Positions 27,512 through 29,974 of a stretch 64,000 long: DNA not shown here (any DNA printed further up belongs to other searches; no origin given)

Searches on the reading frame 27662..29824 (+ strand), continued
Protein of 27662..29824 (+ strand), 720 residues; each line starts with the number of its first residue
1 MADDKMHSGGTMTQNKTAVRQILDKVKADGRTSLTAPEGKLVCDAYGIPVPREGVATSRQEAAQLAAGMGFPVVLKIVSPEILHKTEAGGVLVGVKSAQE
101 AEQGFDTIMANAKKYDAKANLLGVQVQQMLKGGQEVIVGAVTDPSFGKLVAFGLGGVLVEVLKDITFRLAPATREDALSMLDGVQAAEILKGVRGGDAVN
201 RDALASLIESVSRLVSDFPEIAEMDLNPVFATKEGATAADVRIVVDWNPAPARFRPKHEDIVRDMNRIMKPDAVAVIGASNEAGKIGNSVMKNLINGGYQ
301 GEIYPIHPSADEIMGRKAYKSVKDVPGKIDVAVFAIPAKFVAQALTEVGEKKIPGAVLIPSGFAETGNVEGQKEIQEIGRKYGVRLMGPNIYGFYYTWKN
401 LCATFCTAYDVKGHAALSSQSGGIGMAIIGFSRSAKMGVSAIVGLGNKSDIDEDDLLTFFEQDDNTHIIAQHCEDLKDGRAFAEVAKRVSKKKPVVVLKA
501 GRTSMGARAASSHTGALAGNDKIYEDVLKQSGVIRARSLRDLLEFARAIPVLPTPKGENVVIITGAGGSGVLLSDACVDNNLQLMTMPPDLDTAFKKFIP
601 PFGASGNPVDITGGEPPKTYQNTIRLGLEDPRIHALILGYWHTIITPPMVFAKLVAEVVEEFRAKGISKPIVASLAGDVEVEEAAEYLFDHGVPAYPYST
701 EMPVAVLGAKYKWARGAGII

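Call 40: search_protein_representatives(protein=window:27662-29824:+)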
Query: 720 residues. Proteins with E-value up to 0.001 (for the whole library): 39451; up to 1e-10: 24403; up to 1e-30: 10003. The best 150 are listed.
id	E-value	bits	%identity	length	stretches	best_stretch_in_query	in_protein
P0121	0.0e+00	1094.7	69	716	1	14-720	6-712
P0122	6.2e-225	765.0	52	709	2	265-717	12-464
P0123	1.2e-186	638.4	61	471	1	259-715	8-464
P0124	2.9e-179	614.1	55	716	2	16-427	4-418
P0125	1.3e-167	575.6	90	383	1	387-667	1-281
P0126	5.9e-166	570.0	73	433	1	206-591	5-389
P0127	8.2e-163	559.7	42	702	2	258-716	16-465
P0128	2.3e-155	535.0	58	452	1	10-452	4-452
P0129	6.0e-149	513.9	39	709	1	18-707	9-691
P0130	1.1e-148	513.0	42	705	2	268-712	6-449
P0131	4.4e-147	507.7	83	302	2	438-641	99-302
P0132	1.5e-146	505.9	40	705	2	266-703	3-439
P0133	2.4e-145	501.9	41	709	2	263-709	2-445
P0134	3.1e-144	498.3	38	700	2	268-709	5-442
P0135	4.2e-144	497.8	41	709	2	264-702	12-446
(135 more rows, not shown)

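Call 43: find_related_loci(query=A2, collection=genome_contigs, flank=10000)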
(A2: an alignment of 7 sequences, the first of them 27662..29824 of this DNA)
Query A2 (720 aa) in genome_contigs; peptide patterns used: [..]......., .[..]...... (x = any residue, [..] = any of these).
600 stretches matched a pattern (row limit reached: there are more); 578 encode a relative of the query (tblastn E <= 1e-3); the best 80 are kept; 80 distinct loci.
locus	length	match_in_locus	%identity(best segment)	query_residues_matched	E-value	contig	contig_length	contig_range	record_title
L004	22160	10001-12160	93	1-720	0e+0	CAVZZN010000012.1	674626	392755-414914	MAG: uncultured beta proteobacterium isolate MFD05942.bin.1.417 genome assembly, contig: contig_60745, whole genome shot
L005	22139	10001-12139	89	8-720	0e+0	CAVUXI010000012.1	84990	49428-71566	MAG: uncultured beta proteobacterium isolate MFD06526.bin.2.60 genome assembly, contig: contig_32804, whole genome shotg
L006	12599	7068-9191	90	11-718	0e+0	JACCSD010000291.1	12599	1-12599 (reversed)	MAG: Burkholderiaceae bacterium isolate MGR_bin39 SD2897-2912_k127_2596984, whole genome shotgun sequence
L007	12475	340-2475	90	9-720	0e+0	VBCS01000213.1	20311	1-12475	MAG: Betaproteobacteria bacterium isolate BP_23 14_0903_13_30cm_scaffold_2434486, whole genome shotgun sequence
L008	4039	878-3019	88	7-720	0e+0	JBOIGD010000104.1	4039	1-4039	MAG: Casimicrobiaceae bacterium isolate TC-S_metawrap_bin.255 k127_3099979, whole genome shotgun sequence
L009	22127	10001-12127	89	12-720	0e+0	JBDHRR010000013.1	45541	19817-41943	MAG: Burkholderiales bacterium isolate AS-MICRO-3CA.139 NODE_2913_length_45541_cov_7.019221, whole genome shotgun sequen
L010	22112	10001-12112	90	15-718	0e+0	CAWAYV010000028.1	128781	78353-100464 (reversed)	MAG: uncultured beta proteobacterium isolate MFD06742.bin.1.165 genome assembly, contig: contig_4416, whole genome shotg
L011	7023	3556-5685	89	11-720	0e+0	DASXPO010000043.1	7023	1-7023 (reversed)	MAG TPA_asm: Casimicrobiaceae bacterium isolate SMAG_U5410 k141_208441, whole genome shotgun sequence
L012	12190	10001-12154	88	3-720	0e+0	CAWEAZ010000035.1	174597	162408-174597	MAG: uncultured beta proteobacterium isolate MFD05567.bin.2.191 genome assembly, contig: contig_56800, whole genome shot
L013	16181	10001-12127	87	12-720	0e+0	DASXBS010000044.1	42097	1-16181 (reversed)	MAG TPA_asm: Casimicrobiaceae bacterium isolate SMAG_U5040 k141_310962, whole genome shotgun sequence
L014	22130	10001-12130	87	11-720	0e+0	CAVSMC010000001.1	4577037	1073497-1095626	MAG: uncultured beta proteobacterium isolate MFD04944.bin.1.190 genome assembly, contig: contig_14578, whole genome shot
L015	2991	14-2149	88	9-720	0e+0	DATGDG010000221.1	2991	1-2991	MAG TPA_asm: Casimicrobiaceae bacterium isolate SMAG_U9668 k141_482923, whole genome shotgun sequence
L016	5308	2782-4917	88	9-720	0e+0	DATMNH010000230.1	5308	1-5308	MAG TPA_asm: Casimicrobiaceae bacterium isolate SMAG_U12845 k141_208379, whole genome shotgun sequence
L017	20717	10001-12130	88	11-720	0e+0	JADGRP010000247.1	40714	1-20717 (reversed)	MAG: Burkholderiales bacterium isolate Chersky_114 k127_12313374, whole genome shotgun sequence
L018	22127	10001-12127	89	12-720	0e+0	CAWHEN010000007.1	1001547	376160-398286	MAG: uncultured beta proteobacterium isolate MFD00822.bin.2.37 genome assembly, contig: contig_56486, whole genome shotg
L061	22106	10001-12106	84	19-720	0e+0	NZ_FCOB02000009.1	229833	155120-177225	Caballeronia ptereochthonis isolate LMG 29326 contig000009, whole genome shotgun sequence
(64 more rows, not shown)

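Call 57: search_protein_families(library=ncbifam, proteins=[L061:6801-8489:+, L061:8530-9798:+, L061:4270-5265:-, L061:5156-6409:-, L061:12187-12975:+, L061:12926-13831:+, L061:14522-15961:+, L002:12454-14241:+, L061:1538-2626:+, L061:2808-3692:+], max_evalue=1e-10)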
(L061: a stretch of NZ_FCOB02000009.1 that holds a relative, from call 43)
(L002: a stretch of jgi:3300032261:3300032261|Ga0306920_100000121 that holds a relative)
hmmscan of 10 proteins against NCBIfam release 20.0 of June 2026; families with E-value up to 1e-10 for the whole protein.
L061:6801-8489:+ (562 aa): 50 families (the best 25 are shown)
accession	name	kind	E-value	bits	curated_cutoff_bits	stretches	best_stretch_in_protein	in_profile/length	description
NF004516.0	PRK05858.1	equivalog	2.8e-132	442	587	1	7-553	12-542/548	acetolactate synthase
NF058623.1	HdaclCoAlyACT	equivalog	8.6e-106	354.8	600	1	9-532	13-531/575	2-hydroxyacyl-CoA lyase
TIGR00118.1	acolac_lg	equivalog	5.5e-89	299.1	538.35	1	7-548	2-536/557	biosynthetic-type acetolactate synthase large subunit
NF004919.0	PRK06276.1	equivalog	6.9e-88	295.4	866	1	7-549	2-541/582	acetolactate synthase large subunit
NF004807.0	PRK06154.1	equivalog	9e-78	262.3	607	1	8-544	22-552/565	thiamine pyrophosphate-requiring protein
NF005713.0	PRK07525.1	subfamily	5.2e-77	259.6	620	1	13-547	13-563/592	sulfoacetaldehyde acetyltransferase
NF004710.0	PRK06048.1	equivalog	1.1e-76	258.5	976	1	8-547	10-538/561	acetolactate synthase large subunit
NF005860.0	PRK07789.1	equivalog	1.7e-75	254.6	881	1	6-531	34-566/615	acetolactate synthase large subunit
TIGR03457.1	sulphoacet_xsc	equivalog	5.9e-74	249.4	676.4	1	14-551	10-561/579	sulfoacetaldehyde acetyltransferase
NF006721.0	PRK09259.1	equivalog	1.3e-72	245.3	557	1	6-549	15-553/574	oxalyl-CoA decarboxylase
NF006187.0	PRK08322.1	equivalog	2.3e-72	244.2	509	1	10-547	6-529/548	acetolactate synthase large subunit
NF005058.0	PRK06466.1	equivalog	4.9e-71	239.9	951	1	5-549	3-550/574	acetolactate synthase 3 large subunit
NF006378.0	PRK08617.1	equivalog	5.3e-70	236.3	510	1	7-547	9-539/556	acetolactate synthase AlsS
TIGR03254.1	oxalate_oxc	equivalog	2.4e-69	234.5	739.4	1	6-549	3-540/554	oxalyl-CoA decarboxylase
NF006052.0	PRK08199.1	subfamily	9.1e-69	232.2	539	1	7-557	9-548/559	thiamine pyrophosphate protein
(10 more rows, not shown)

L061:8530-9798:+ (422 aa): 7 families
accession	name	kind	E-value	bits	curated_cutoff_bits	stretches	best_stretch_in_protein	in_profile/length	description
NF003809.0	PRK05398.1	subfamily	2.5e-233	774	442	1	10-422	3-416/416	formyl-CoA transferase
TIGR03253.1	oxalate_frc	equivalog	1.3e-221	735.7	504.2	1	10-422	2-416/416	formyl-CoA transferase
NF041294.1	Scnl_mescCoAtase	equivalog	2.1e-64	218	700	1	11-403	3-380/381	succinyl-CoA:mesaconate CoA-transferase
NF008511.0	PRK11430.1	equivalog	3e-58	197.7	522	1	6-214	4-212/381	CoA:oxalate CoA-transferase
NF052585.1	SucGlutTfsCaiB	equivalog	1.2e-56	192.1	750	2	8-208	4-211/394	succinate--glutarate CoA-transferase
NF002914.1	PRK03525.1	equivalog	2.8e-31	108.8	413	1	11-215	9-207/400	L-carnitine CoA-transferase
TIGR04253.1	mesacon_CoA_iso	equivalog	1.2e-19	70.7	725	0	12-212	3-200/403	2-methylfumaryl-CoA isomerase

L061:4270-5265:- (331 aa): 3 families
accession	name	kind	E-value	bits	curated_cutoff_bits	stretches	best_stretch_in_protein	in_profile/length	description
NF004230.0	PRK05678.1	equivalog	4.5e-142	472.5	336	1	42-330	1-288/291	succinate--CoA ligase subunit alpha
TIGR01019.1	sucCoAalpha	subfamily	4.3e-140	466.1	353.2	1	45-327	2-283/286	succinate--CoA ligase subunit alpha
TIGR02717.1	AcCoA-syn-alpha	equivalog_domain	3.8e-18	65.4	567.15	1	90-318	50-276/447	acetate--CoA ligase alpha subunit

L061:5156-6409:- (417 aa): 3 families
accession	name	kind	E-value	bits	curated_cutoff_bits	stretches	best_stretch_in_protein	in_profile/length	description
NF001913.0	PRK00696.1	equivalog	3.9e-178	592.4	370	1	19-413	1-386/388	ADP-forming succinate--CoA ligase subunit beta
NF010647.0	PRK14046.1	equivalog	7.2e-170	565.2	604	1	19-415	1-388/392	malate--CoA ligase subunit beta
TIGR01016.1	sucCoAbeta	subfamily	1.8e-163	544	375.55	1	19-412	1-385/386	succinate-CoA ligase subunit beta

L061:12187-12975:+ (262 aa): 6 families
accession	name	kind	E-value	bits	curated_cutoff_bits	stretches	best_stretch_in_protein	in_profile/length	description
TIGR02303.1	HpaG-C-term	equivalog_domain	2.1e-35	122.3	276.4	1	44-260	29-242/245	4-hydroxyphenylacetate degradation bifunctional isomerase/decarboxylase, C-terminal subunit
NF053535.1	DhyDRhmHlse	equivalog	1.8e-29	103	500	1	58-242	71-252/284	2,4-didehydro-3-deoxy-L-rhamnonate hydrolase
NF009399.0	PRK12764.1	equivalog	2.3e-26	92.9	444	1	55-253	19-212/501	fumarylacetoacetate hydrolase family protein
NF011750.0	PRK15203.1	equivalog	6.8e-26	91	811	1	58-259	223-421/429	4-hydroxyphenylacetate degradation bifunctional isomerase/decarboxylase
TIGR02305.1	HpaG-N-term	equivalog_domain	6.6e-23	81.3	228.65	1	70-258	21-203/205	4-hydroxyphenylacetate degradation bifunctional isomerase/decarboxylase, N-terminal subunit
NF007967.0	PRK10691.1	equivalog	5.4e-22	78.2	201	1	58-252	17-211/219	fumarylacetoacetate hydrolase family protein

L061:12926-13831:+ (301 aa): 0 families

L061:14522-15961:+ (479 aa): 0 families

L002:12454-14241:+ (595 aa): 51 families (the best 25 are shown)
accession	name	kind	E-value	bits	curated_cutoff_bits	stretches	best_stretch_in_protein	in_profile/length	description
NF005713.0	PRK07525.1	subfamily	2.5e-287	954.1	620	1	15-594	3-588/592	sulfoacetaldehyde acetyltransferase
TIGR03457.1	sulphoacet_xsc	equivalog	2.4e-286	950.7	676.4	1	17-591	1-579/579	sulfoacetaldehyde acetyltransferase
TIGR00118.1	acolac_lg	equivalog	1.8e-98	330.5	538.35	1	18-569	1-535/557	biosynthetic-type acetolactate synthase large subunit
NF004710.0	PRK06048.1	equivalog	1.4e-94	317.6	976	1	15-571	5-540/561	acetolactate synthase large subunit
NF006052.0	PRK08199.1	subfamily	2.5e-91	306.7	539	1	17-571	7-540/559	thiamine pyrophosphate protein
NF004919.0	PRK06276.1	equivalog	1e-89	301.5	866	1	18-569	1-539/582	acetolactate synthase large subunit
NF005860.0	PRK07789.1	equivalog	2.1e-89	300.5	881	1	8-569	24-579/615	acetolactate synthase large subunit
NF005712.0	PRK07524.1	subfamily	1.1e-85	288.2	500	1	18-557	3-521/536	5-guanidino-2-oxopentanoate decarboxylase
NF006122.0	PRK08266.1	subfamily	2.8e-84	283.6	571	1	16-569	2-525/543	hypothetical protein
NF006524.0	PRK08978.1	equivalog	6e-81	272.4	738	1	19-556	2-515/548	acetolactate synthase 2 catalytic subunit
NF005058.0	PRK06466.1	equivalog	1.6e-79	268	951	1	18-569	4-548/574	acetolactate synthase 3 large subunit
NF005039.0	PRK06456.1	equivalog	8e-76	255.7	868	1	20-554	4-533/572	acetolactate synthase large subunit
NF005651.0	PRK07418.1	subfamily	1.2e-75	255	942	1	10-570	11-561/617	acetolactate synthase large subunit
NF006016.1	PRK08155.1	equivalog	3.5e-74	250.2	870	1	17-555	2-522/554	acetolactate synthase large subunit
NF006319.0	PRK08527.1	equivalog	3.8e-74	250.1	905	1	17-570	3-540/565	acetolactate synthase large subunit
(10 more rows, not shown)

L061:1538-2626:+ (362 aa): 13 families
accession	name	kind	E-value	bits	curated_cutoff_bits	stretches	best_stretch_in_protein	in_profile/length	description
NF005089.0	PRK06522.1-4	subfamily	2.8e-153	510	223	1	26-347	1-322/326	2-dehydropantoate 2-reductase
NF005091.0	PRK06522.2-2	equivalog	3.7e-53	180.7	252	2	154-343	112-297/302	2-dehydropantoate 2-reductase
TIGR00745.1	apbA_panE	subfamily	3.6e-51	174.2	141.35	2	166-344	122-303/305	2-dehydropantoate 2-reductase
NF004887.0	PRK06249.1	equivalog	8e-34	117.3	360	2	24-129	4-110/316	putative 2-dehydropantoate 2-reductase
NF005094.0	PRK06522.2-5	equivalog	2.4e-31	109.2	382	1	26-130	1-105/307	2-dehydropantoate 2-reductase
NF005088.0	PRK06522.1-2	subfamily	2.5e-27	95.8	371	2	26-129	1-105/308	2-dehydropantoate 2-reductase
NF005092.1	PRK06522.2-3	equivalog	4.1e-27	95.1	500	2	26-129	1-102/296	2-dehydropantoate 2-reductase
NF006083.0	PRK08229.1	equivalog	2.5e-22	79.3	371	1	25-129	2-110/341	2-dehydropantoate 2-reductase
NF009542.0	PRK12921.1-4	equivalog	4e-20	72.3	288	1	203-340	142-280/286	oxidoreductase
NF005093.0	PRK06522.2-4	equivalog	1.2e-15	57.7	308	0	25-112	3-90/304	2-dehydropantoate 2-reductase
NF005087.0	PRK06522.1-1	equivalog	1.2e-13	50.8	351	0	26-129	1-100/296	2-dehydropantoate 2-reductase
NF004311.0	PRK05708.1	equivalog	4.3e-13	48.8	378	0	26-129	3-107/305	putative 2-dehydropantoate 2-reductase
NF009541.0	PRK12921.1-1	equivalog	5e-13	49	338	0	209-339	159-289/297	oxidoreductase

L061:2808-3692:+ (294 aa): 5 families
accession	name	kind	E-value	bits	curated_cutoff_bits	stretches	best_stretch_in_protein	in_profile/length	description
TIGR03338.1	phnR_burk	equivalog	1.2e-29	103.5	271.5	1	82-279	7-206/212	phosphonate utilization associated transcriptional regulator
NF003011.0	PRK03837.1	subfamily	3.4e-17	62.8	260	1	147-278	96-225/241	transcriptional regulator NanR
NF007741.0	PRK10421.1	equivalog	7.5e-15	55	311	0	163-278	106-225/262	transcriptional regulator LldR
NF008504.0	PRK11414.1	equivalog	1.4e-13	51.1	225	1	81-269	11-198/221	GntR family transcriptional regulator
NF008576.0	PRK11534.1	equivalog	9.7e-13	48.3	218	1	85-281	11-212/225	DNA-binding transcriptional regulator CsiR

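Call 65: search_solved_structures(query=L001:7099-9906:+, max_evalue=1e-100)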
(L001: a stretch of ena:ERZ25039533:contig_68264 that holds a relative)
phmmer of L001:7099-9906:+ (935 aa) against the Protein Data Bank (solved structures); distinct sequences matched with E-value up to 1e-100: 12.
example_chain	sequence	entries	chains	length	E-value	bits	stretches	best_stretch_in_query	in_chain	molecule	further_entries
7vw6_A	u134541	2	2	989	0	1304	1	9-914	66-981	Formate dehydrogenase | Tungsten-containing formate dehydrogenase alpha subunit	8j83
7e5z_A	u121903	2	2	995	0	1303.9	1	9-915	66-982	Formate dehydrogenase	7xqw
6tg9_A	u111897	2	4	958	1.6e-178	598.7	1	10-912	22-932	Formate dehydrogenase subunit alpha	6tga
9wxb_B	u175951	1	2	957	2.3e-177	594.9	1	11-914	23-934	Formate dehydrogenase alpha subunit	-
9t1s_L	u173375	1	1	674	5e-174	583.9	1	225-911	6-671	formate dehydrogenase (coenzyme F420)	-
9gzq_A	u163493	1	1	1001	1.9e-172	578.7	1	224-911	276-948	Probable oxidoreductase YjgC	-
8rqz_C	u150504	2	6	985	2.1e-172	578.5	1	224-911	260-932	Probable oxidoreductase YjgC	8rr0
7qv7_S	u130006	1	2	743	3e-171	574.7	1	225-791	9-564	Hydrogen dependent carbon dioxide reductase subunit FdhF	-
7bkb_D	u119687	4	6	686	6.7e-171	573.5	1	220-912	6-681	Formate dehydrogenase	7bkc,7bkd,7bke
1aa6_A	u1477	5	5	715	9.2e-160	536.7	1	225-913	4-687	FORMATE DEHYDROGENASE H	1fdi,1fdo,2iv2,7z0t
2jim_A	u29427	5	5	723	1.9e-111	376.8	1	223-910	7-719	PERIPLASMIC NITRATE REDUCTASE | PROTEIN (PERIPLASMIC NITRATE REDUCTASE)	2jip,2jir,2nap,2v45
2jio_A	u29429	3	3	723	3.6e-111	375.8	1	223-910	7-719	PERIPLASMIC NITRATE REDUCTASE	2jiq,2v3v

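Call 67: find_encoding_contigs(protein=P0121, flank=10000, max_places=3)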
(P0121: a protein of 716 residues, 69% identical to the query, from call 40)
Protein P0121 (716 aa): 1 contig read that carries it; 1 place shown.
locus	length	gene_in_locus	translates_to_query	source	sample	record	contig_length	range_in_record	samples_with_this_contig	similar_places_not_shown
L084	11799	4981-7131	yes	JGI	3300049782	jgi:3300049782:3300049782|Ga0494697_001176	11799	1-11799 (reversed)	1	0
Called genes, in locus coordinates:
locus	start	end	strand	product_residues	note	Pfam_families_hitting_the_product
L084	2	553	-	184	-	?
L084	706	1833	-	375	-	PF08442:ATP-grasp_2, PF13549:ATP-grasp_5, PF24948:Citrate_synth_N, PF00549:Ligase_CoA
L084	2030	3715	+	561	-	PF02776:TPP_enzyme_N, PF00205:TPP_enzyme_M, PF02775:TPP_enzyme_C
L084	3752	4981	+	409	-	PF02515:CoA_transf_3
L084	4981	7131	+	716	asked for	PF13549:ATP-grasp_5, PF02629:CoA_binding, PF13380:CoA_binding_2, PF13607:Succ_CoA_lig, PF19045:Ligase_CoA_2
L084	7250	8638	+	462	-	PF07690:MFS_1, PF00083:Sugar_tr (faint), PF12832:MFS_1_like (faint), PF07690:MFS_1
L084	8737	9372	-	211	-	PF03767:Acid_phosphat_B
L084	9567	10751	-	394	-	PF01261:AP_endonuc_2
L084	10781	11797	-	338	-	?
